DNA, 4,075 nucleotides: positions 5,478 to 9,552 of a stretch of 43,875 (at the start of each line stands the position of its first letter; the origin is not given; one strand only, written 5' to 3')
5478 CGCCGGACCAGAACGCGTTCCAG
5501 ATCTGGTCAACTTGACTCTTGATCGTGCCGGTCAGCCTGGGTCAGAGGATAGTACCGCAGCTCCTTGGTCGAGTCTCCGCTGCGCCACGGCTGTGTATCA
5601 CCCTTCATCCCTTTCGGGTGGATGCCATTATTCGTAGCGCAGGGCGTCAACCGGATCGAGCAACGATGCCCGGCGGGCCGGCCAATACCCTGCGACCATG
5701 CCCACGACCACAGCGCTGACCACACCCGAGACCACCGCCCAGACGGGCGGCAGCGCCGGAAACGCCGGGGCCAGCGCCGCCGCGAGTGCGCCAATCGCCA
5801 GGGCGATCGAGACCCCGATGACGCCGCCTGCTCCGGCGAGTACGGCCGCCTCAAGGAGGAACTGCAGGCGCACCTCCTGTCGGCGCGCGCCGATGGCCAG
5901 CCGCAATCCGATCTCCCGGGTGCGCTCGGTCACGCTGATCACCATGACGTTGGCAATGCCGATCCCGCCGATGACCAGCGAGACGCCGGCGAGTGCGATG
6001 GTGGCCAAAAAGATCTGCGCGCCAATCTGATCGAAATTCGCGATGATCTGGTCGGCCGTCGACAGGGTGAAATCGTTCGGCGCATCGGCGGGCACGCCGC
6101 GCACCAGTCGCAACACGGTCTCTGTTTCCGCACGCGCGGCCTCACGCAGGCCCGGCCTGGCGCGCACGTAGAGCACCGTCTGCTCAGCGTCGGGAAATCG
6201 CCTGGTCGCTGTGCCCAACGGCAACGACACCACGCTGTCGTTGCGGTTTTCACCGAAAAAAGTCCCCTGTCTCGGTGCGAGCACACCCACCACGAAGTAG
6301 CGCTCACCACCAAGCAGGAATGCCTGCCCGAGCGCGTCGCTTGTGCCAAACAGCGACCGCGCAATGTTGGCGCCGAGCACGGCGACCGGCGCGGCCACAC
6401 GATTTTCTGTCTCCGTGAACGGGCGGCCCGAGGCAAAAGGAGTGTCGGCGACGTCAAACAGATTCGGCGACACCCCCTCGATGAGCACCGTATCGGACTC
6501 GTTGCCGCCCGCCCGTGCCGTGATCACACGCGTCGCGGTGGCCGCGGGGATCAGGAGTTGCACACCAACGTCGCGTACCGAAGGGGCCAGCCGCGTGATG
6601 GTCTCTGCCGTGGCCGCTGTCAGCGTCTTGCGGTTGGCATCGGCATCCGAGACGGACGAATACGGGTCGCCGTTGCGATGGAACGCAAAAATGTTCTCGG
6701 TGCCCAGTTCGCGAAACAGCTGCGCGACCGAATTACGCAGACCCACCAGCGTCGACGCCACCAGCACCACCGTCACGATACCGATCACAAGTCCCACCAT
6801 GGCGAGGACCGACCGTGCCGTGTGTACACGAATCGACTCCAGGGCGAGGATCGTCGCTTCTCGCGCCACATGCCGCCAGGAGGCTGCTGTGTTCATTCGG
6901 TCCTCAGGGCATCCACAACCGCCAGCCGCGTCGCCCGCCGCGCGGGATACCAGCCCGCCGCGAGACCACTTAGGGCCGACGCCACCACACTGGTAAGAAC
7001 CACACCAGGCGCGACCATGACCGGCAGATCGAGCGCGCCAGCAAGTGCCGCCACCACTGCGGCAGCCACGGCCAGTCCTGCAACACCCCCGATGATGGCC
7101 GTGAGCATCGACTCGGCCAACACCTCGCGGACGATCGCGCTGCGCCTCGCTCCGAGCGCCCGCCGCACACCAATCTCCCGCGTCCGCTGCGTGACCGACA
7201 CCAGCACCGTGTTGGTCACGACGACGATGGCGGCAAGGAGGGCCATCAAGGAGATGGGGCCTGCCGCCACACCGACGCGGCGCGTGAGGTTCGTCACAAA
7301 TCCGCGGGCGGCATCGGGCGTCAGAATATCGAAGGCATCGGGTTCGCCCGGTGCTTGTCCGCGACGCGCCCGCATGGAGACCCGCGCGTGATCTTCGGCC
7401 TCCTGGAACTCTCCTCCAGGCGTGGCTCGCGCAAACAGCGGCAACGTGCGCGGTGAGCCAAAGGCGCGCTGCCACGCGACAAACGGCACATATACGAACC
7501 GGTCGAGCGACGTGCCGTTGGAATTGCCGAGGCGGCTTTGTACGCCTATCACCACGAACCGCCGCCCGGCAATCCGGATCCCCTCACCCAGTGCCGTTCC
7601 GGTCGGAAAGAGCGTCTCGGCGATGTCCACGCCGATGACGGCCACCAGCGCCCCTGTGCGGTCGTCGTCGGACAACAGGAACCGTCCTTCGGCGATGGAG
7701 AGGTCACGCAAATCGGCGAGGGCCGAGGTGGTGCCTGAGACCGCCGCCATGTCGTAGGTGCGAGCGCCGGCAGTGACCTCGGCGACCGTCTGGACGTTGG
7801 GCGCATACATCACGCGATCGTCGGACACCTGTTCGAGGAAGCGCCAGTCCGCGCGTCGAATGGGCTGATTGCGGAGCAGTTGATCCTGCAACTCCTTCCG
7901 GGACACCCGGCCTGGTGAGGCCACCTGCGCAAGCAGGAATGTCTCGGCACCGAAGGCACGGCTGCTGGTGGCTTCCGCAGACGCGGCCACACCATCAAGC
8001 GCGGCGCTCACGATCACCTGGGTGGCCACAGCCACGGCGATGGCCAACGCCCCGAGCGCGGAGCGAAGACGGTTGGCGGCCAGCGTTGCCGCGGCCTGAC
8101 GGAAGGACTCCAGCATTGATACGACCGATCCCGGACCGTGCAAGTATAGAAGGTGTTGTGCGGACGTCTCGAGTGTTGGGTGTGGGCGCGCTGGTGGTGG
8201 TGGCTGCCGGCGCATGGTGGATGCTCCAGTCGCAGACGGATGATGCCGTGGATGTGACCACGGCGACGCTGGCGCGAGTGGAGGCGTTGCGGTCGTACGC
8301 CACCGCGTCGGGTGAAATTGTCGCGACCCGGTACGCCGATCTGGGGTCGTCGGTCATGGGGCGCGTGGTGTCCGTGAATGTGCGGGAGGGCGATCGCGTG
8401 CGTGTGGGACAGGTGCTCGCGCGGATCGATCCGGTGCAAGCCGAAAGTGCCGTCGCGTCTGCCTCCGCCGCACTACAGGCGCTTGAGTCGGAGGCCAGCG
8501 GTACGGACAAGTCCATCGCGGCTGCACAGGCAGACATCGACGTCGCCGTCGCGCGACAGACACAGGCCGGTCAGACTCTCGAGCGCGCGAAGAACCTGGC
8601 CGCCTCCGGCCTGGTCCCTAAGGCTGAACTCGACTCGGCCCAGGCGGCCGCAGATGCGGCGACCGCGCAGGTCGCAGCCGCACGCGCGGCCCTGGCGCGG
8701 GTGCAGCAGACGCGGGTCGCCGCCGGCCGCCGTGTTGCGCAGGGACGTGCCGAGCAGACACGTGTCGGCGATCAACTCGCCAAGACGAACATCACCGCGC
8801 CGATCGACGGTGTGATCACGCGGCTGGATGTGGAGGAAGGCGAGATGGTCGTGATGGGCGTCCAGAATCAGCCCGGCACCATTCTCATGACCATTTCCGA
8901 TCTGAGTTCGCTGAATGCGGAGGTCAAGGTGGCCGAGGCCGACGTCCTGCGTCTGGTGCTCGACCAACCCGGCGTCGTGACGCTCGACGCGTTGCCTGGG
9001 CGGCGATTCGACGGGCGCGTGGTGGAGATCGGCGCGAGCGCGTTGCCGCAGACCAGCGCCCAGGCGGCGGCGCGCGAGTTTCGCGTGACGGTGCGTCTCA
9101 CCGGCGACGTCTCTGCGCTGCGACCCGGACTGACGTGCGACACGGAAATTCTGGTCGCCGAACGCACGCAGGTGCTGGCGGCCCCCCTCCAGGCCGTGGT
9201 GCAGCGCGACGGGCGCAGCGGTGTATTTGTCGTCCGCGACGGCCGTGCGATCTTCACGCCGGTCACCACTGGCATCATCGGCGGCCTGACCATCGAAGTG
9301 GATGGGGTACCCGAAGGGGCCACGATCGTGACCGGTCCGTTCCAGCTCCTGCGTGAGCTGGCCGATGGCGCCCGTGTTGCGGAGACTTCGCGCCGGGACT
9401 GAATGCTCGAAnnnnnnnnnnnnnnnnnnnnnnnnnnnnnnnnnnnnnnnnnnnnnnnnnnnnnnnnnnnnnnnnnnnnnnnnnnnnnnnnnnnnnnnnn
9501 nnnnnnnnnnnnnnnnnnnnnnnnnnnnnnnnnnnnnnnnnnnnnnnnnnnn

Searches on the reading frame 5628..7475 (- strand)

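Call 44: search_protein_families(library=pfam, proteins=[window:5628-7475:-], max_evalue=0.00001)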
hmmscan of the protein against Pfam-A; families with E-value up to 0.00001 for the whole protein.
window:5628-7475:- (615 aa): 2 families
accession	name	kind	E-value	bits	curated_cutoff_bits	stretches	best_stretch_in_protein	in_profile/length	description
PF12704.14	MacB_PCD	-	2e-32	113.6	27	1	222-452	1-205/207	MacB-like periplasmic core domain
PF02687.27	FtsX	-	5.8e-18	65.5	25.5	1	494-604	2-116/120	FtsX-like permease C-terminal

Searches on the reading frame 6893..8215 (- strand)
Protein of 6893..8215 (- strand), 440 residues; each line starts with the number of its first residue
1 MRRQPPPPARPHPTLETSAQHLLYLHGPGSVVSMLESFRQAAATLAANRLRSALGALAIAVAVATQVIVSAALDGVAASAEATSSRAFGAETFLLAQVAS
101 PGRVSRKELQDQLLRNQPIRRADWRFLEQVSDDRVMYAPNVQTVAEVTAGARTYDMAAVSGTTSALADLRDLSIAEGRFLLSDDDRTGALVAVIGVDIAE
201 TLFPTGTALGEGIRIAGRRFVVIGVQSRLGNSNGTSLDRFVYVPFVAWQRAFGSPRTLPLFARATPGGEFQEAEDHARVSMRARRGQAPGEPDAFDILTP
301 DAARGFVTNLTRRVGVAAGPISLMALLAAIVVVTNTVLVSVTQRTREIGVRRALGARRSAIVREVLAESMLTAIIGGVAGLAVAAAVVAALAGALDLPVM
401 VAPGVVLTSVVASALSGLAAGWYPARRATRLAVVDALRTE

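Call 44: search_protein_families(library=pfam, proteins=[window:6893-8215:-], max_evalue=0.00001)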
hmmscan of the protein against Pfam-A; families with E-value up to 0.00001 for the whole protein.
window:6893-8215:- (440 aa): 2 families
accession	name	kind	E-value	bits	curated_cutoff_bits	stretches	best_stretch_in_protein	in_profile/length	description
PF12704.14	MacB_PCD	-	1.6e-23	84.5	27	1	52-276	1-203/207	MacB-like periplasmic core domain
PF02687.27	FtsX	-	4.8e-20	72.3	25.5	1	321-431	3-118/120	FtsX-like permease C-terminal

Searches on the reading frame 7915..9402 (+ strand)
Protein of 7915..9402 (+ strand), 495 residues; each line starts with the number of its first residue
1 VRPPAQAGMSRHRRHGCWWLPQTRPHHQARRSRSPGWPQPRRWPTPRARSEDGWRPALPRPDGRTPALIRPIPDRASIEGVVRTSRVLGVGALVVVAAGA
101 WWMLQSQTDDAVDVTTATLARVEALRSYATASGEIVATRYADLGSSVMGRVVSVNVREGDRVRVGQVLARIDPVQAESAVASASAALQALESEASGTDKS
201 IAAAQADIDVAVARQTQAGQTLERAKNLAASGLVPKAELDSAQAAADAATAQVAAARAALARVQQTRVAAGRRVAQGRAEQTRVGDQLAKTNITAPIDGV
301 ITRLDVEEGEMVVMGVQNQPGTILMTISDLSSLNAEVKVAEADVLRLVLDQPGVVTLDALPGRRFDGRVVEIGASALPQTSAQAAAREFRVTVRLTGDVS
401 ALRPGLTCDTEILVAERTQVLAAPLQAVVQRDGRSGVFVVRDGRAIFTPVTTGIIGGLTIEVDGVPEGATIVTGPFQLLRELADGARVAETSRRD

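Call 44: search_protein_families(library=pfam, proteins=[window:7915-9402:+], max_evalue=0.00001)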
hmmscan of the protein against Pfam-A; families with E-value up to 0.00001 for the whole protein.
window:7915-9402:+ (495 aa): 4 families
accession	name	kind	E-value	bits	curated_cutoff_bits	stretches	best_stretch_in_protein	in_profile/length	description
PF16576.10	HlyD_D23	-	8.7e-18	64.8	30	1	138-406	17-212/214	Barrel-sandwich domain of CusB or HlyD membrane-fusion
PF13437.12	HlyD_3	-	2e-14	54.6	22.2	1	293-405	2-106/106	HlyD family secretion protein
PF13533.13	Biotin_lipoyl_2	-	6.3e-13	48.6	29.8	1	145-172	5-32/32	Biotin-lipoyl like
PF00364.28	Biotin_lipoyl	-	2.1e-06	27.9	22.1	0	143-171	8-73/73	Biotin-requiring enzyme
